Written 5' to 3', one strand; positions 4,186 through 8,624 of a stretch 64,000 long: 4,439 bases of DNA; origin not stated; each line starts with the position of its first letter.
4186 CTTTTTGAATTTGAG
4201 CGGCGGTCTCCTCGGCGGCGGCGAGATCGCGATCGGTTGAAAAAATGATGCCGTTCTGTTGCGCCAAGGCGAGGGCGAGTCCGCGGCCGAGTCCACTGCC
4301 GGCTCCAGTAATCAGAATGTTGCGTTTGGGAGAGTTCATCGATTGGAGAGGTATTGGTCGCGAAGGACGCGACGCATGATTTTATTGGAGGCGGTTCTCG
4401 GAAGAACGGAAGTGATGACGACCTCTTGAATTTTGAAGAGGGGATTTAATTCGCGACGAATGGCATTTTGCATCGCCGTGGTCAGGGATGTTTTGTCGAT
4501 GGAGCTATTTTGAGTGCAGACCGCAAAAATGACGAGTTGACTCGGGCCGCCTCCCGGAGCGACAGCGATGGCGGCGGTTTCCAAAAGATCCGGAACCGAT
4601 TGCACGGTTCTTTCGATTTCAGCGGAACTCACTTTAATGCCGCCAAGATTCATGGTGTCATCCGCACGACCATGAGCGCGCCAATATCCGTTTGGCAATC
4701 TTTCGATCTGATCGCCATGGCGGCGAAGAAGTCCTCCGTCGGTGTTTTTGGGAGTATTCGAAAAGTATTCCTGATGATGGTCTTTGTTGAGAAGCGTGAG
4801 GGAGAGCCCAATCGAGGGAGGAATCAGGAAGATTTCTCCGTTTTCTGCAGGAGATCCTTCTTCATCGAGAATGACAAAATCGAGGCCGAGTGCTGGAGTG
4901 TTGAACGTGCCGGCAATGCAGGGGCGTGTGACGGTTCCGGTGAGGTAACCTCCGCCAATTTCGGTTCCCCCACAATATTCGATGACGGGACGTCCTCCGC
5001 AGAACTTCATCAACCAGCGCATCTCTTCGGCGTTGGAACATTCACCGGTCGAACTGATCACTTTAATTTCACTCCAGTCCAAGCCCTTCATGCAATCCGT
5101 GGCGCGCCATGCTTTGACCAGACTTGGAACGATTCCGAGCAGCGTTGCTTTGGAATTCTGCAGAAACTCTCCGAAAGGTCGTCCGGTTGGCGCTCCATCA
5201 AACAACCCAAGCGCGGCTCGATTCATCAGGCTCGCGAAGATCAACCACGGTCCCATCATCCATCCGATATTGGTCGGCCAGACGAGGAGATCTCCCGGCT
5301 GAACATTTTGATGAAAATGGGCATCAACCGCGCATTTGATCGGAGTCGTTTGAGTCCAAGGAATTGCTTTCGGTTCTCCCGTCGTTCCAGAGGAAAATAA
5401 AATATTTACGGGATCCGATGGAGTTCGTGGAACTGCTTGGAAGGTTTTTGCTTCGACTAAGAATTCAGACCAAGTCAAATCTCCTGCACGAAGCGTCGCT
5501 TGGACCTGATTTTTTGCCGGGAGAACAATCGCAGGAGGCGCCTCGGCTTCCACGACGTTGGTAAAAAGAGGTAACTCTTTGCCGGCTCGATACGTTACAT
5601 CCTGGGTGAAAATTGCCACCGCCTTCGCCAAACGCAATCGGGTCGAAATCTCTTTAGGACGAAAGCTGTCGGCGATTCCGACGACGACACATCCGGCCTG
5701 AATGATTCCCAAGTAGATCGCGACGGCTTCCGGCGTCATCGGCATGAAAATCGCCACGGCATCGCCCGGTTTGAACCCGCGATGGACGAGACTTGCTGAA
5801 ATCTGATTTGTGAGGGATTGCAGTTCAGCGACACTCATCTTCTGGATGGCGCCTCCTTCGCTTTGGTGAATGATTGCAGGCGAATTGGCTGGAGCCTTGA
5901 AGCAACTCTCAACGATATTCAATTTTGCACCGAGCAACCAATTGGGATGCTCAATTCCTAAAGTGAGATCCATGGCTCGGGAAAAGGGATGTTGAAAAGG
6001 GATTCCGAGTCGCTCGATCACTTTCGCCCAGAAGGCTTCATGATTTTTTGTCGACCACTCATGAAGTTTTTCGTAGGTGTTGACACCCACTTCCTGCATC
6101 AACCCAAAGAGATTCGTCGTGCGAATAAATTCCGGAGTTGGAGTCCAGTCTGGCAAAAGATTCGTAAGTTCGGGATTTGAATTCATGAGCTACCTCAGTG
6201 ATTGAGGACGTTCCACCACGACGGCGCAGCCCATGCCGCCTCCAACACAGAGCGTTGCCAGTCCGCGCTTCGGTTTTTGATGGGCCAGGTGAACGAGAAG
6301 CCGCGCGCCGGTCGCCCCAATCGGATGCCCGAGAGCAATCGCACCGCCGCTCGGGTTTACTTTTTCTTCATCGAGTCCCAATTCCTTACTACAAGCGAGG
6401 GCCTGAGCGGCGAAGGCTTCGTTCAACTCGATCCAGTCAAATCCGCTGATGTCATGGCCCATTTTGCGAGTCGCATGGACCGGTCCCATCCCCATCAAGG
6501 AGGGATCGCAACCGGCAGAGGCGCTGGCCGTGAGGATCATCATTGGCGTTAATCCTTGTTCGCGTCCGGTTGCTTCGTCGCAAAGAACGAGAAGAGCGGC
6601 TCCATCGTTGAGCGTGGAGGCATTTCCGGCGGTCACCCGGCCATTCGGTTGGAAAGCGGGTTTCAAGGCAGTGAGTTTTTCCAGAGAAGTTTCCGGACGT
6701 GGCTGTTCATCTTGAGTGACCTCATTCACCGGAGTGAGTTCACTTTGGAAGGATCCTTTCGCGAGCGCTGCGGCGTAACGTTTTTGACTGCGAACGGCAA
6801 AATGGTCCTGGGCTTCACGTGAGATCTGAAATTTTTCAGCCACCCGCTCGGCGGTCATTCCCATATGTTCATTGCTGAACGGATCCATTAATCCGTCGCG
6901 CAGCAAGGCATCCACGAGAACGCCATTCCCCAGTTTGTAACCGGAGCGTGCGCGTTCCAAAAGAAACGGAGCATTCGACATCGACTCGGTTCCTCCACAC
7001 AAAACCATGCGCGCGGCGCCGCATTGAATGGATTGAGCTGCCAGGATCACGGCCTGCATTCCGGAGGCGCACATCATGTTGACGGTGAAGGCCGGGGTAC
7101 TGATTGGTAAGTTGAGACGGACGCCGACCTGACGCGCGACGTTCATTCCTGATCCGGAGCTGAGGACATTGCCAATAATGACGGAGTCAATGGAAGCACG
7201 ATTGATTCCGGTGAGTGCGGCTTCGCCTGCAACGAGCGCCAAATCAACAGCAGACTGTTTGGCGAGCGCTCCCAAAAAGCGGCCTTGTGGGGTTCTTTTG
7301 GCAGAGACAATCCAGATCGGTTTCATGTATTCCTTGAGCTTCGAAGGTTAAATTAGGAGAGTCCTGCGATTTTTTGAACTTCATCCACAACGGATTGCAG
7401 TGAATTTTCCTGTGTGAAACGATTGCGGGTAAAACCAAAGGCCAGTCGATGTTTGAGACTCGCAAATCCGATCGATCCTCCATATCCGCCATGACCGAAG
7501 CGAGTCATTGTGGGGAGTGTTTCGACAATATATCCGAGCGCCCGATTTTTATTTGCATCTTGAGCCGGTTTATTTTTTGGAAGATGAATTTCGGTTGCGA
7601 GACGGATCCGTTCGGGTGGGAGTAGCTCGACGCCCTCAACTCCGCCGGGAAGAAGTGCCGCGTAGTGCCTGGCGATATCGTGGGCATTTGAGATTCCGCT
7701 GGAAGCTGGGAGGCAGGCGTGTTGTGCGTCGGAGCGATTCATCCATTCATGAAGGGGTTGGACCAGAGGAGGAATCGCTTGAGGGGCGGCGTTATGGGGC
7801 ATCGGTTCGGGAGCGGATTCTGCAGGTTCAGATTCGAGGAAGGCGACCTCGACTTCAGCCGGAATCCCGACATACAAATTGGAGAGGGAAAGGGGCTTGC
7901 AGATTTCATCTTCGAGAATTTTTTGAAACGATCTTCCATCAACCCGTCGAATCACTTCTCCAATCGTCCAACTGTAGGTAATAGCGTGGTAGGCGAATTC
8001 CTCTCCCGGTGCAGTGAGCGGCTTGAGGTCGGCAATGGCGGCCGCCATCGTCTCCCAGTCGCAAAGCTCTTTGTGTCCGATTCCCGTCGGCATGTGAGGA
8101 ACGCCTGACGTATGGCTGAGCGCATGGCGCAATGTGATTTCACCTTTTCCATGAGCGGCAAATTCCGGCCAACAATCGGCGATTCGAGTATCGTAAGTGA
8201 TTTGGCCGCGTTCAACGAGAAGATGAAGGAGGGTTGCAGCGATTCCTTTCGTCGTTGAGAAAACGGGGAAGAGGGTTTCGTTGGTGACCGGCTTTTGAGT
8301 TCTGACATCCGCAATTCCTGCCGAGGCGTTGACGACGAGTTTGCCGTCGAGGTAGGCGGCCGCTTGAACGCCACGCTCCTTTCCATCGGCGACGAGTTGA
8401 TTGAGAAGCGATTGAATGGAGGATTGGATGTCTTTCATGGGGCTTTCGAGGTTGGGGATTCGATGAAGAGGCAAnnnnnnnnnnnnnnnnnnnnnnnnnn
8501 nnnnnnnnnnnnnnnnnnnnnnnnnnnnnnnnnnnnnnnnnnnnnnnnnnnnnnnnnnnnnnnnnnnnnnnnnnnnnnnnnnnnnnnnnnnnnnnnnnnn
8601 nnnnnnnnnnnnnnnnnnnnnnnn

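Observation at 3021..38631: Orientation-locked motif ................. upstream of at least nine start codons: a candidate stress-regulon signal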

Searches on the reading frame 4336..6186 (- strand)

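Call 8: search_protein_families(library=pfam, proteins=[window:4336-6186:-], max_evalue=0.00001)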
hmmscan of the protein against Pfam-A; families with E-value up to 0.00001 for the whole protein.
window:4336-6186:- (616 aa): 2 families
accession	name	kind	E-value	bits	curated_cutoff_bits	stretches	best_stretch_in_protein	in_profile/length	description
PF00501.34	AMP-binding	-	9.3e-51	173.2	29.9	1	99-453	9-373/384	AMP-binding enzyme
PF16177.11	ACAS_N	-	7.2e-11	42.2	27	1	38-95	1-55/55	Acetyl-coenzyme A synthetase N-terminus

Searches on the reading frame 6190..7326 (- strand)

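Call 8: search_protein_families(library=pfam, proteins=[window:6190-7326:-], max_evalue=0.00001)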
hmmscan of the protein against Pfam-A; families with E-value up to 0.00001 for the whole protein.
window:6190-7326:- (378 aa): 2 families
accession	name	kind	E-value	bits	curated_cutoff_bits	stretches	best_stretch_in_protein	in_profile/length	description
PF00108.29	Thiolase_N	-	5.3e-85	285.4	26.4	1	5-251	2-259/260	Thiolase, N-terminal domain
PF02803.24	Thiolase_C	-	1.1e-36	125.5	27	1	260-373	2-123/123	Thiolase, C-terminal domain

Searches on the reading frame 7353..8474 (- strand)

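Call 8: search_protein_families(library=pfam, proteins=[window:7353-8474:-], max_evalue=0.00001)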
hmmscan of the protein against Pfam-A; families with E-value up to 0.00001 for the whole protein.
window:7353-8474:- (373 aa): 1 family
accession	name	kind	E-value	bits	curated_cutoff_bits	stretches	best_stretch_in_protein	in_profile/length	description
PF00144.29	Beta-lactamase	-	3.6e-65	220.8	27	1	21-355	2-313/329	Beta-lactamase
